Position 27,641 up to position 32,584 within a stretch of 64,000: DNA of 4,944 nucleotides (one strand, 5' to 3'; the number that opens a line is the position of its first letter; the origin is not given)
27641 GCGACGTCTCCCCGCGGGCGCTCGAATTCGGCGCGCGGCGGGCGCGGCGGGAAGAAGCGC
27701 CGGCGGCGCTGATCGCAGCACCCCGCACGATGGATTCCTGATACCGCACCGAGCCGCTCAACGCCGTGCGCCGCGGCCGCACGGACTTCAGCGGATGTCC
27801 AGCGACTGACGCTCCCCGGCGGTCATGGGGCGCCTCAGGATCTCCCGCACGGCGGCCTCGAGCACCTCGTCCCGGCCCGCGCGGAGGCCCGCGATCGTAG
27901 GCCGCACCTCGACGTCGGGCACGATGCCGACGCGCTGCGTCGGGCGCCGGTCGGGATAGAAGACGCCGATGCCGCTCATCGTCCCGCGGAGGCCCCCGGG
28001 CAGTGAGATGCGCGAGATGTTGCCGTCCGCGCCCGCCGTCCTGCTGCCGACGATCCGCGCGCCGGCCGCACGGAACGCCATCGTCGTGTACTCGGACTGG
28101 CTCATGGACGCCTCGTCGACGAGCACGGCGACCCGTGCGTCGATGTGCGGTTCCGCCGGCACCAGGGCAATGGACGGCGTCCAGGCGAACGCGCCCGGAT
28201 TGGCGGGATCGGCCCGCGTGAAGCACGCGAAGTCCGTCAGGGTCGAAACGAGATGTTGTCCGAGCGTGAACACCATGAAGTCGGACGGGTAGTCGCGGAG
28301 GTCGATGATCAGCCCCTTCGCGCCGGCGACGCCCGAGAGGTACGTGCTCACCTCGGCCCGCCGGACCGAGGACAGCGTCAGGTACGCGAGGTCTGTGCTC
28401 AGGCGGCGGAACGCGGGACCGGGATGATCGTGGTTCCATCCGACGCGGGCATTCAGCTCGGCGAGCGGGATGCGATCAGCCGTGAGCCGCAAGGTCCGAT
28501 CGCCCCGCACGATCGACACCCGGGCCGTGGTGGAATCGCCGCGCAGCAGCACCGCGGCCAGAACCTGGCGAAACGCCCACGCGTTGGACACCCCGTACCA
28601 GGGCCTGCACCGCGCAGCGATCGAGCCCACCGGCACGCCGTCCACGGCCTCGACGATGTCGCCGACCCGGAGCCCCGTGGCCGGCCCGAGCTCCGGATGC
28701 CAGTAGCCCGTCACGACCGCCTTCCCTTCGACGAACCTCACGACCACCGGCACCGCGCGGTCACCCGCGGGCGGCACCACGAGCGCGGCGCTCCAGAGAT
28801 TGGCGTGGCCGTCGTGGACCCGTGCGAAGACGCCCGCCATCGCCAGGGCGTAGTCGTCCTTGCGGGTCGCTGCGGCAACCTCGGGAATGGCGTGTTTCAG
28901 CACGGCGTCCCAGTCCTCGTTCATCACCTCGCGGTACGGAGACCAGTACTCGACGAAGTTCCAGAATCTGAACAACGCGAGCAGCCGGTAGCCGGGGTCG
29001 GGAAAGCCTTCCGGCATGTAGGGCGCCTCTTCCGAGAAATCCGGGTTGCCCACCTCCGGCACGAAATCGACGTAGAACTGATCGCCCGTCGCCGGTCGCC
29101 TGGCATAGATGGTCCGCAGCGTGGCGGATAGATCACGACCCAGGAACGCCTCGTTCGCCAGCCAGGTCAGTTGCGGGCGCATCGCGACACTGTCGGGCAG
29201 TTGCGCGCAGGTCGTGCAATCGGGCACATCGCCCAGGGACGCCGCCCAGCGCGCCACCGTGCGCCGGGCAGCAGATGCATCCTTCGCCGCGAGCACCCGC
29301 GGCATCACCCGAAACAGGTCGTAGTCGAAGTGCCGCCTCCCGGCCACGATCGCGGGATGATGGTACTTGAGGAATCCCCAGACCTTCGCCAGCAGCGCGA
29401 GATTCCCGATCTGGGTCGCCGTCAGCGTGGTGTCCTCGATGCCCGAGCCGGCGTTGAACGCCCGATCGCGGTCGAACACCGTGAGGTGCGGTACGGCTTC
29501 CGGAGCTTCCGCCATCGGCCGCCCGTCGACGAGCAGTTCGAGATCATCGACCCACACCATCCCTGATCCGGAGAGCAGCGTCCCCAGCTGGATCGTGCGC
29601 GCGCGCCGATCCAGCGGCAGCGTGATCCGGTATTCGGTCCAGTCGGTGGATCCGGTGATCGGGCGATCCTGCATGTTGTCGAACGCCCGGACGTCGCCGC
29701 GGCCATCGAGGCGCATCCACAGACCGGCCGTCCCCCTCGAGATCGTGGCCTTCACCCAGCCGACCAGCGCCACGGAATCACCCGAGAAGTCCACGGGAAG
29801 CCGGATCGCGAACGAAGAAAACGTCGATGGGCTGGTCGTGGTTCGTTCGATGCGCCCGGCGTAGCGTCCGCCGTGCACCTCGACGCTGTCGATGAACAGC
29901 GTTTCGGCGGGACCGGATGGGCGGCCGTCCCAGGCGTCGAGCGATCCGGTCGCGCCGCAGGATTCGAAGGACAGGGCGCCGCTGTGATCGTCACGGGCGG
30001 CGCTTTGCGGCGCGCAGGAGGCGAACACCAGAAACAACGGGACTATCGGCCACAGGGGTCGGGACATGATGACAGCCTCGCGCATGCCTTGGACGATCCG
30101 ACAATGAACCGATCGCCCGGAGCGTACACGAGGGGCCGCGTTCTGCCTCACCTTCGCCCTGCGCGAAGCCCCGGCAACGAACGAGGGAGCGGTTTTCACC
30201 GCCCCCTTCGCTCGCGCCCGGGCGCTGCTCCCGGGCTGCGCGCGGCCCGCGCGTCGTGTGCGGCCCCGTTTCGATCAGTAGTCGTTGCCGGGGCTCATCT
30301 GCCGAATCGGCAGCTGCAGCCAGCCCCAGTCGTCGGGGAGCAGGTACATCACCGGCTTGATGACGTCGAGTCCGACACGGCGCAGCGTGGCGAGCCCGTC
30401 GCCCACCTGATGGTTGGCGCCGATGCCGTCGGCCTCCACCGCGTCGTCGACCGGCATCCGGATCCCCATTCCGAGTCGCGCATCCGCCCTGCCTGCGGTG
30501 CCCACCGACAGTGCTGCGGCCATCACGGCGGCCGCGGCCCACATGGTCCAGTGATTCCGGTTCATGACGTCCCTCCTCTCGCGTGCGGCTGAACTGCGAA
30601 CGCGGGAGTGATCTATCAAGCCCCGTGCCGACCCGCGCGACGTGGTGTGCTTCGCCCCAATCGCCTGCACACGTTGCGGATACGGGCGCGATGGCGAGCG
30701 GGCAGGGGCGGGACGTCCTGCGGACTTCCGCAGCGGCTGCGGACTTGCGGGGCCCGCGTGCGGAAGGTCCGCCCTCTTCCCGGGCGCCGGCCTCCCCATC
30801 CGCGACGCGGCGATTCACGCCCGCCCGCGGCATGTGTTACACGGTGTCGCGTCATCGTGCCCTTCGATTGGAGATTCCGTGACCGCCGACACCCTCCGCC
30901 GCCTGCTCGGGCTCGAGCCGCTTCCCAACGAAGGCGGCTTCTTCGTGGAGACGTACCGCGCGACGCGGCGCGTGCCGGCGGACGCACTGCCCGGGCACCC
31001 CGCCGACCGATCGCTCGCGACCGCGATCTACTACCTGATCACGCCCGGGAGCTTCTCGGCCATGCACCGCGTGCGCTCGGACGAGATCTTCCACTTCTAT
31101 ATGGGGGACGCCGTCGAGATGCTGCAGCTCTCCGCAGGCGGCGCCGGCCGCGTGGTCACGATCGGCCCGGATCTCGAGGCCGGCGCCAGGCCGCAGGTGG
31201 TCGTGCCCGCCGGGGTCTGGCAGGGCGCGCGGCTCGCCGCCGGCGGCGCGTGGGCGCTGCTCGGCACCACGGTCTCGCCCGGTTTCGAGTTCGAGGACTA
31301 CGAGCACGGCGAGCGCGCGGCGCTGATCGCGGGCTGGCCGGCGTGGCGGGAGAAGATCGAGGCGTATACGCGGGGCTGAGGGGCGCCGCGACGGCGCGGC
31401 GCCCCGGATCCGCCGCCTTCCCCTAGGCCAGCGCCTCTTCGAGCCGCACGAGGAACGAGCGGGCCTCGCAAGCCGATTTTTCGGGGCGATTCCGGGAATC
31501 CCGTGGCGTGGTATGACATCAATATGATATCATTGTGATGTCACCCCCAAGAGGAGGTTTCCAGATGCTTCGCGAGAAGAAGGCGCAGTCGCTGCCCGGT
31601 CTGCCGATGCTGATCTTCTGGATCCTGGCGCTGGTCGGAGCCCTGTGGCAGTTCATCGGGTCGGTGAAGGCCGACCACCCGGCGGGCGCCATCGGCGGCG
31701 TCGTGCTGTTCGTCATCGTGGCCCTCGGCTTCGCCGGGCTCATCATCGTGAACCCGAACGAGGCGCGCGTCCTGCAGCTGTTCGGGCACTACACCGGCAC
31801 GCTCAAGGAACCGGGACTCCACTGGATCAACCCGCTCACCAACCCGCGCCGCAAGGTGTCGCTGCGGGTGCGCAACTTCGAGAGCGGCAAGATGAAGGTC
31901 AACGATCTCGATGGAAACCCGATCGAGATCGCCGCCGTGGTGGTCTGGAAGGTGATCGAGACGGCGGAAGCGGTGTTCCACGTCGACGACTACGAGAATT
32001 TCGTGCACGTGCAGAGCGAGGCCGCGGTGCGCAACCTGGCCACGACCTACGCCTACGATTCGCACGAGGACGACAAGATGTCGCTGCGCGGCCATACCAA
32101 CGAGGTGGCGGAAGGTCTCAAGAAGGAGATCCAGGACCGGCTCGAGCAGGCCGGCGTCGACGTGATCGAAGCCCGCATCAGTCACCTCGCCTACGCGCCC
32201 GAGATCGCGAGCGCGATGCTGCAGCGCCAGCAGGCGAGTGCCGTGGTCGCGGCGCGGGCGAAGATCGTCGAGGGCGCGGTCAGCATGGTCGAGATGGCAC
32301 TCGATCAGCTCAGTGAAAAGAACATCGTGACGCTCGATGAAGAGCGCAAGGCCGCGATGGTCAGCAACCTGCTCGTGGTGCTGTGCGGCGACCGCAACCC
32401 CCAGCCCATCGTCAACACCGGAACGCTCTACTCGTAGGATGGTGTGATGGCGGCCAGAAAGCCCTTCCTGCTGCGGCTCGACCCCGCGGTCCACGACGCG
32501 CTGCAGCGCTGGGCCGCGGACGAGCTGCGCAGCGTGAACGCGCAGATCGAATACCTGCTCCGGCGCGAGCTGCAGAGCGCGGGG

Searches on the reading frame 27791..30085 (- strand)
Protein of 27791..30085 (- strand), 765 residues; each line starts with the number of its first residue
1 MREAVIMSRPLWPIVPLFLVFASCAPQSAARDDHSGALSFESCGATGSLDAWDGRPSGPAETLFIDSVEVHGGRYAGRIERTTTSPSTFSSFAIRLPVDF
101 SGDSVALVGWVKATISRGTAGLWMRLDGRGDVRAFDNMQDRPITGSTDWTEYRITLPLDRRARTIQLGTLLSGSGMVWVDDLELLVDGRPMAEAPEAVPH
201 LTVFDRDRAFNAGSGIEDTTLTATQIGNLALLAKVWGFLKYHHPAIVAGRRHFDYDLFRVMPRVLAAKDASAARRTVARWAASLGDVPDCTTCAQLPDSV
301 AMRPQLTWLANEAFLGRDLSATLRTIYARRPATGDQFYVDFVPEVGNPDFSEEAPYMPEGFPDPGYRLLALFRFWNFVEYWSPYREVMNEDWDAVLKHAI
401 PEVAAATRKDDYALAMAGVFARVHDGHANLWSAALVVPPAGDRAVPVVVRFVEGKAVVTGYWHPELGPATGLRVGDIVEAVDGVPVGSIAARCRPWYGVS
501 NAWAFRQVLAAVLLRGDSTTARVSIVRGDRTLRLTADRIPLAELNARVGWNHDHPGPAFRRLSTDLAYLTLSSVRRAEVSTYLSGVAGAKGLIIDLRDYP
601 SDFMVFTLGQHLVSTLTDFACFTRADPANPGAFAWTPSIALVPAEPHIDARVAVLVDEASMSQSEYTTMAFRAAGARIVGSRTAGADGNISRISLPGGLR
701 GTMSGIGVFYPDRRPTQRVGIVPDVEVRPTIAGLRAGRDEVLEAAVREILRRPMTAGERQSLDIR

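Call 48: search_protein_families(library=pfam, proteins=[window:27791-30085:-], max_evalue=0.001)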
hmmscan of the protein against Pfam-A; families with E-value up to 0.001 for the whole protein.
window:27791-30085:- (765 aa): 1 family
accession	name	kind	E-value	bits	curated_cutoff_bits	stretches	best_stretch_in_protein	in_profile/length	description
PF03572.23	Peptidase_S41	-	1.4e-13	51.2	24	1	566-727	2-165/165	Peptidase family S41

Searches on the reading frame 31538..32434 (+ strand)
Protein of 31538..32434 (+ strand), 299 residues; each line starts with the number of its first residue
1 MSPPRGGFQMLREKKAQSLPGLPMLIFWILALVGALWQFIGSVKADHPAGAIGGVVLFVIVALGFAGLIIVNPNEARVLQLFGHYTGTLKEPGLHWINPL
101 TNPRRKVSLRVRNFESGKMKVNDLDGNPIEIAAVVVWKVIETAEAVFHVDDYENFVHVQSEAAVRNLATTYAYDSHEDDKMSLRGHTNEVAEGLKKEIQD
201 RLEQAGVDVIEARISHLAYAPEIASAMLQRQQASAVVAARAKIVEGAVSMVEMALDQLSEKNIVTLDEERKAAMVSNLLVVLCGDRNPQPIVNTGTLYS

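Call 48: search_protein_families(library=pfam, proteins=[window:31538-32434:+], max_evalue=0.001)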
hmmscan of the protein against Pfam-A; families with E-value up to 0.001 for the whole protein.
window:31538-32434:+ (299 aa): 1 family
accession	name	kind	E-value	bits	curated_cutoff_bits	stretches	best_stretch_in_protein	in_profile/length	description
PF01145.31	Band_7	-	4e-29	102.3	23.6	1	70-242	2-170/176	SPFH domain / Band 7 family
